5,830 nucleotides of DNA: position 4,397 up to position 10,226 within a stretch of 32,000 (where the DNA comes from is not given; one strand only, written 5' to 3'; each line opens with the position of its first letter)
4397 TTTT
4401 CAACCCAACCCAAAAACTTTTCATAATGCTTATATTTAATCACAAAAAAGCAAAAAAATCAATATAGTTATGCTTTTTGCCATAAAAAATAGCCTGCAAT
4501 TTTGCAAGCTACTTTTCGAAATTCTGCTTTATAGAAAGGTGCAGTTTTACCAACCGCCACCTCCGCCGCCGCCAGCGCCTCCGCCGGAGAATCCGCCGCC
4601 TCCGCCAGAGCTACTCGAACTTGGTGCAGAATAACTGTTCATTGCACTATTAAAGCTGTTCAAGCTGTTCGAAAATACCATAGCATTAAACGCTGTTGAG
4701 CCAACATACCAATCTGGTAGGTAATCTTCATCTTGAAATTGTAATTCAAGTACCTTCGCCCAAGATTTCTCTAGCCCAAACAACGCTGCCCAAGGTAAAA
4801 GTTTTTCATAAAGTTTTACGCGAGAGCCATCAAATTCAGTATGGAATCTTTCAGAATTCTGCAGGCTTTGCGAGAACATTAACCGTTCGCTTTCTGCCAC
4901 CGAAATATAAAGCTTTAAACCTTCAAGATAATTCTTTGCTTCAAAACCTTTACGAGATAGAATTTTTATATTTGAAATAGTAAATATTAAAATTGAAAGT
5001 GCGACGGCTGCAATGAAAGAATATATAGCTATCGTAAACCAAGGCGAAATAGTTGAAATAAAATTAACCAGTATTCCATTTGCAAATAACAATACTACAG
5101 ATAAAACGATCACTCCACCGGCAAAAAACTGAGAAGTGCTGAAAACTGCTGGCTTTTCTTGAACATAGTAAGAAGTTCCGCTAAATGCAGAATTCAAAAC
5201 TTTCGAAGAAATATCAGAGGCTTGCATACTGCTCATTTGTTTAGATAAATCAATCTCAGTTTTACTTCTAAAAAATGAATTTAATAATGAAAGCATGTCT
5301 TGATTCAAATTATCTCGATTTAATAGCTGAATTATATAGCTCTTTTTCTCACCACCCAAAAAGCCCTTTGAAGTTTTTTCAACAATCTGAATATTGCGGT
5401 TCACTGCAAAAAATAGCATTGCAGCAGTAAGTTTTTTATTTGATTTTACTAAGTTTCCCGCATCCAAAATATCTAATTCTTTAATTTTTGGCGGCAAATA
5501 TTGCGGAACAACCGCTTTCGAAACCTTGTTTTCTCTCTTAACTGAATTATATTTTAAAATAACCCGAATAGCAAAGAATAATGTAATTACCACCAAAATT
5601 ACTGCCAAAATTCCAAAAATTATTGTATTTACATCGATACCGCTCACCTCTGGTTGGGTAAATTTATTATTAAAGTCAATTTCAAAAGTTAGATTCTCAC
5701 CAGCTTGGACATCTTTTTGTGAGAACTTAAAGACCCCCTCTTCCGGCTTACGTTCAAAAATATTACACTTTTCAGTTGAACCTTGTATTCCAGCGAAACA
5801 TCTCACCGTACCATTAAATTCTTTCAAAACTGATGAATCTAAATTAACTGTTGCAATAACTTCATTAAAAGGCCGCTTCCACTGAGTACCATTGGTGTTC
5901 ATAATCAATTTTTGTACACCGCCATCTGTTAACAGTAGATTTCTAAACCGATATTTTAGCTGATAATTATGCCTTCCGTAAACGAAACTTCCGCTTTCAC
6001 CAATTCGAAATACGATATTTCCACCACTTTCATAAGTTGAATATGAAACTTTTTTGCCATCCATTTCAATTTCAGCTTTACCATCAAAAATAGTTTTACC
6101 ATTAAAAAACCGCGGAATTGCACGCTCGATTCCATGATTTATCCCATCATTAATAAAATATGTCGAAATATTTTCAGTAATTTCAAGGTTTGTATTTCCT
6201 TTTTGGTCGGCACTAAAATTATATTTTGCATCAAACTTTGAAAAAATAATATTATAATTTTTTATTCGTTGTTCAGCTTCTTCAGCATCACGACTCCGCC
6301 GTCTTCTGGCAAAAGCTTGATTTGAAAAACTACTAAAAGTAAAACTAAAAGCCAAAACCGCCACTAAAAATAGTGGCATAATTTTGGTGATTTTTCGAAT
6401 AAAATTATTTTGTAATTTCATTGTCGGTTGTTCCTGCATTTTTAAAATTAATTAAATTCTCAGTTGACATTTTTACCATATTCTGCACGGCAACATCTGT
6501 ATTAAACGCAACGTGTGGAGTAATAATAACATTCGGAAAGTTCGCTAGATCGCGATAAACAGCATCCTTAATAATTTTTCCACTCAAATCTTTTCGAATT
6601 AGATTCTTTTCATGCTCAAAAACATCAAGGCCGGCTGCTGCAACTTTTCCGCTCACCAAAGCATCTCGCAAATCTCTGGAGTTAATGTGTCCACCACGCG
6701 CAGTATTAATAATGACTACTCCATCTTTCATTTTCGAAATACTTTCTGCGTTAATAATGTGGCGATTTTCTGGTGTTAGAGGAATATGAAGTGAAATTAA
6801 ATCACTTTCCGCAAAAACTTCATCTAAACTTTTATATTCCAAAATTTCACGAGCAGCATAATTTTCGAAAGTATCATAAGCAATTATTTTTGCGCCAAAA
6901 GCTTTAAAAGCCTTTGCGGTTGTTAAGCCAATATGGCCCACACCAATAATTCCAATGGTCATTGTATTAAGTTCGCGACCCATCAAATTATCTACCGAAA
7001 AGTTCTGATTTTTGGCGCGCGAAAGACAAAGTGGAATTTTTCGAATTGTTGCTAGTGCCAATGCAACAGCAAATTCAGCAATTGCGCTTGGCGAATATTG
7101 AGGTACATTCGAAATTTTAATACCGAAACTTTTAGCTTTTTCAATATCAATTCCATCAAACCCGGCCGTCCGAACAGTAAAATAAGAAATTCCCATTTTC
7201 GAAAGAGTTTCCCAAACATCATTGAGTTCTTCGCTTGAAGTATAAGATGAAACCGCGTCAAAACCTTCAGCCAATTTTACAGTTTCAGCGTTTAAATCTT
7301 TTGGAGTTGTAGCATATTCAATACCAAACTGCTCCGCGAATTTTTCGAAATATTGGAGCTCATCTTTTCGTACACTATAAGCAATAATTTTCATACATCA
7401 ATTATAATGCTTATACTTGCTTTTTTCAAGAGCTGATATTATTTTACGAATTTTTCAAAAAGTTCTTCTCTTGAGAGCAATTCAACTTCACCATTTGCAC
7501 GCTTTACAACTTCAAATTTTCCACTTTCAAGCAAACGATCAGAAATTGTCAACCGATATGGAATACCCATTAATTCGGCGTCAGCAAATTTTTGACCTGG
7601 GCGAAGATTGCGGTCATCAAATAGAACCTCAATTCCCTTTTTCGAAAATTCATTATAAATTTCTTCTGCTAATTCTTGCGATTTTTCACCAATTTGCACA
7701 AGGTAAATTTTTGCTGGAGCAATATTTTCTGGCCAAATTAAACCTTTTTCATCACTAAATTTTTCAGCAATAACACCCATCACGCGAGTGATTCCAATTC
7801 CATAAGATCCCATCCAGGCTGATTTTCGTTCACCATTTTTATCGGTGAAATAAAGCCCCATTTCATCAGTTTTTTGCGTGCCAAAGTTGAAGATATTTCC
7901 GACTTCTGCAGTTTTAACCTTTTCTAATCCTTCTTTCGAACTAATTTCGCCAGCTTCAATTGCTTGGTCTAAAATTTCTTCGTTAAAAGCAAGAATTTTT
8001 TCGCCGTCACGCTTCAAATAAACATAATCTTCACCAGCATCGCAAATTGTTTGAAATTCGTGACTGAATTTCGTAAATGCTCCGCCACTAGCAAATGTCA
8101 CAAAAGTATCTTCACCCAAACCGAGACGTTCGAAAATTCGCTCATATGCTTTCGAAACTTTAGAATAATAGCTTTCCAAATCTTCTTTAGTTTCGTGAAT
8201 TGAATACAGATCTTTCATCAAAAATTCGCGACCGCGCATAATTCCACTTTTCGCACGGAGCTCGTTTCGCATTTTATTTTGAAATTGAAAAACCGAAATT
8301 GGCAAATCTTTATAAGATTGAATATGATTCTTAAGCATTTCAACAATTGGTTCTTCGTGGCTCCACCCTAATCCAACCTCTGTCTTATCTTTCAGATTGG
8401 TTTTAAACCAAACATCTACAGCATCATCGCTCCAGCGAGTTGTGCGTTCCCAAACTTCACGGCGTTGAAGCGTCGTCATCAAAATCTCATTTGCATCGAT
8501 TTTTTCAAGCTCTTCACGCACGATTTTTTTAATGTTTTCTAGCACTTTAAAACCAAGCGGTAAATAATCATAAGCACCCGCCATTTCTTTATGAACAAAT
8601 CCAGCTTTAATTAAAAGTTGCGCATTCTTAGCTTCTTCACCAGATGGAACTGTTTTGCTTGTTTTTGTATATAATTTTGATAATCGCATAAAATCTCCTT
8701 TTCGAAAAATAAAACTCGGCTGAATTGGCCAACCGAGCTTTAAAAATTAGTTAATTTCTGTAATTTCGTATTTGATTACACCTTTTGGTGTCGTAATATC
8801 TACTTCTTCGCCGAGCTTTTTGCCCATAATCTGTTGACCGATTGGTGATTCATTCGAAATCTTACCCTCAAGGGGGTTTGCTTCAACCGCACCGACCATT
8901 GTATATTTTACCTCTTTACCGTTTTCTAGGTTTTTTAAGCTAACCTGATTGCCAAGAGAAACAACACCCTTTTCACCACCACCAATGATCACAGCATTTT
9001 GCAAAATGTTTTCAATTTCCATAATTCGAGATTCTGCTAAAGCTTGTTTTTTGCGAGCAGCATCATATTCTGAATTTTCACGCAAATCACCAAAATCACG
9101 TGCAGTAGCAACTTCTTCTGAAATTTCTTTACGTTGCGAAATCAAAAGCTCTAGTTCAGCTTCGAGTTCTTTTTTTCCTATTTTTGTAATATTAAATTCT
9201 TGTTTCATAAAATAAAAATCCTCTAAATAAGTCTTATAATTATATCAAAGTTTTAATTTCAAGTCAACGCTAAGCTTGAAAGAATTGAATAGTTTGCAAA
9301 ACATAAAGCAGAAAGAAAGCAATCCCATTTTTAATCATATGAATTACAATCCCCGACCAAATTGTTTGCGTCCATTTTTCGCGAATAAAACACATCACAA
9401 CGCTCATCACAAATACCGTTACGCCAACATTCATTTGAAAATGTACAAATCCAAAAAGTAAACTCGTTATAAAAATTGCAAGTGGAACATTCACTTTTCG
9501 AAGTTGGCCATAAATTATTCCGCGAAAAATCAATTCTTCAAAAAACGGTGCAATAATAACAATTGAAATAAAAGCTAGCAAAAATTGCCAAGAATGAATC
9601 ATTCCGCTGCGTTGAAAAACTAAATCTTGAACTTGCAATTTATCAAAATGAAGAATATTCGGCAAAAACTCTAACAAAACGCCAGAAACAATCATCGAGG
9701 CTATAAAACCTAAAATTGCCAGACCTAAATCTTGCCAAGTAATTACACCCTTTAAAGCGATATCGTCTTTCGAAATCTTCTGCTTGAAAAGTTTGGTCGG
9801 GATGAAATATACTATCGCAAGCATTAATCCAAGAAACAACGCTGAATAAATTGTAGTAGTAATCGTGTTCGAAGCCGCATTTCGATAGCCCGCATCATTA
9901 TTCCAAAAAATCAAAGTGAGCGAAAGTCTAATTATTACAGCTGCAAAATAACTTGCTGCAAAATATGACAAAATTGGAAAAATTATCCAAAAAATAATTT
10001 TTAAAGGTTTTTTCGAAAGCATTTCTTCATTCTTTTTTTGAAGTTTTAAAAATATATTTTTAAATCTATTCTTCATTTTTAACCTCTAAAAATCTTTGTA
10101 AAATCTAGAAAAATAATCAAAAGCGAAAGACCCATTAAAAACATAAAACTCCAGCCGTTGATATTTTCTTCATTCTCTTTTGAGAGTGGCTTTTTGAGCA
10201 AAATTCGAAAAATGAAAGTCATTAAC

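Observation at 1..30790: Strong over-representation of the palindrome TTCGAA (often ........) in all reading frames and in non-coding DNA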

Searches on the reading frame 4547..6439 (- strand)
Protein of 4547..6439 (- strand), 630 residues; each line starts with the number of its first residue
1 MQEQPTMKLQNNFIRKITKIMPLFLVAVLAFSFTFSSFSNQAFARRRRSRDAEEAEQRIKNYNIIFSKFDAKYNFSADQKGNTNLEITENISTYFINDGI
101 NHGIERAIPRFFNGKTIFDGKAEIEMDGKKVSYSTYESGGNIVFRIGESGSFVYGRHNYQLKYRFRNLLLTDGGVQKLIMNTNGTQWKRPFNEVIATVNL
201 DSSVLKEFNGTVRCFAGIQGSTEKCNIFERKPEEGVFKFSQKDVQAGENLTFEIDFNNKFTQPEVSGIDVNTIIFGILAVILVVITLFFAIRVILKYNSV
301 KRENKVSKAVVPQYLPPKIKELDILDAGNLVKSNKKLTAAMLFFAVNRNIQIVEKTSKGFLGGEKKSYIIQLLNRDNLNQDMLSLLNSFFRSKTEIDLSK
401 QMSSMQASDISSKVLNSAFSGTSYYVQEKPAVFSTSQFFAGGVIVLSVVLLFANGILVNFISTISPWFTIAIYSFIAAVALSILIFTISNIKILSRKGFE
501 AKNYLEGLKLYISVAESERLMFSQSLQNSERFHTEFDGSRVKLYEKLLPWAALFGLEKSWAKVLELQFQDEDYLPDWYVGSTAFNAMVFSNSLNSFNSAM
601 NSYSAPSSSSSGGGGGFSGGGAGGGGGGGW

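Call 22: search_protein_families(library=pfam, proteins=[window:4547-6439:-])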
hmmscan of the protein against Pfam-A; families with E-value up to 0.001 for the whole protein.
window:4547-6439:- (630 aa): 2 families
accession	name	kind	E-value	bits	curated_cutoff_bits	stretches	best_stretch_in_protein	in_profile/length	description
PF20990.2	DUF2207_C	-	1.5e-19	71.2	33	1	333-564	27-247/247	Predicted membrane protein (DUF2207) C-terminal domain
PF09972.14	DUF2207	-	1.4e-13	51.8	24.4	1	80-256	12-172/172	Predicted membrane protein (DUF2207) N-terminal domain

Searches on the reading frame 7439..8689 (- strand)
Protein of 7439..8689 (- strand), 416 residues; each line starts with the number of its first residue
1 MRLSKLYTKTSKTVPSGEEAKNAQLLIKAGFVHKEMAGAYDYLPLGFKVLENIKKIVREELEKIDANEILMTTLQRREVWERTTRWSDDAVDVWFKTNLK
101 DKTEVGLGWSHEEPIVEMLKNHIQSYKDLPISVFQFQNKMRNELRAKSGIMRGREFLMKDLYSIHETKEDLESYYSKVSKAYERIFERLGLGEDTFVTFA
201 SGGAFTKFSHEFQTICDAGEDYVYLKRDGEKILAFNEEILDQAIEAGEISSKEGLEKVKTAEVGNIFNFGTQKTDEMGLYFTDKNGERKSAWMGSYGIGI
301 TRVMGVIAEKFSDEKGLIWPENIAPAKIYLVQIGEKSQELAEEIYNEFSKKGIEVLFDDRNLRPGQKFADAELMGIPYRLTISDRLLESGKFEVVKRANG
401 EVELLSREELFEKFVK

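Call 22: search_protein_families(library=pfam, proteins=[window:7439-8689:-])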
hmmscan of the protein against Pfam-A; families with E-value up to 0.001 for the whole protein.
window:7439-8689:- (416 aa): 2 families
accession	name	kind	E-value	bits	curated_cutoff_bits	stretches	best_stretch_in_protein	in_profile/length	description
PF00587.30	tRNA-synt_2b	-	7.6e-29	101.5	29.3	1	96-310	2-178/179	tRNA synthetase class II core domain (G, H, P, S and T)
PF03129.25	HGTP_anticodon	-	1.5e-21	76.8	21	1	328-415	2-92/94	Anticodon binding domain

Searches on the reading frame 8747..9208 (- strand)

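Call 22: search_protein_families(library=pfam, proteins=[window:8747-9208:-])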
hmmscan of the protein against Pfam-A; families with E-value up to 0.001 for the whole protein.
window:8747-9208:- (153 aa): 2 families
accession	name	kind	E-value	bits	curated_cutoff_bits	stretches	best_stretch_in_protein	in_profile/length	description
PF01272.25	GreA_GreB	-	2.2e-26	92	26.9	1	80-153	3-76/77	Transcription elongation factor, GreA/GreB, C-term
PF03449.20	GreA_GreB_N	-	2.2e-22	79.4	24.5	1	7-74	3-71/71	Transcription elongation factor, N-terminal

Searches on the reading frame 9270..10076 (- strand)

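Call 22: search_protein_families(library=pfam, proteins=[window:9270-10076:-])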
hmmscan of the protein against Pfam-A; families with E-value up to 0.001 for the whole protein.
window:9270-10076:- (268 aa): 1 family
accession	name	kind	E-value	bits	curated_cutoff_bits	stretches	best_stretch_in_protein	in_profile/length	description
PF02517.21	Rce1-like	-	1.3e-19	70.7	22.4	1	163-251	2-92/93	Type II CAAX prenyl endopeptidase Rce1-like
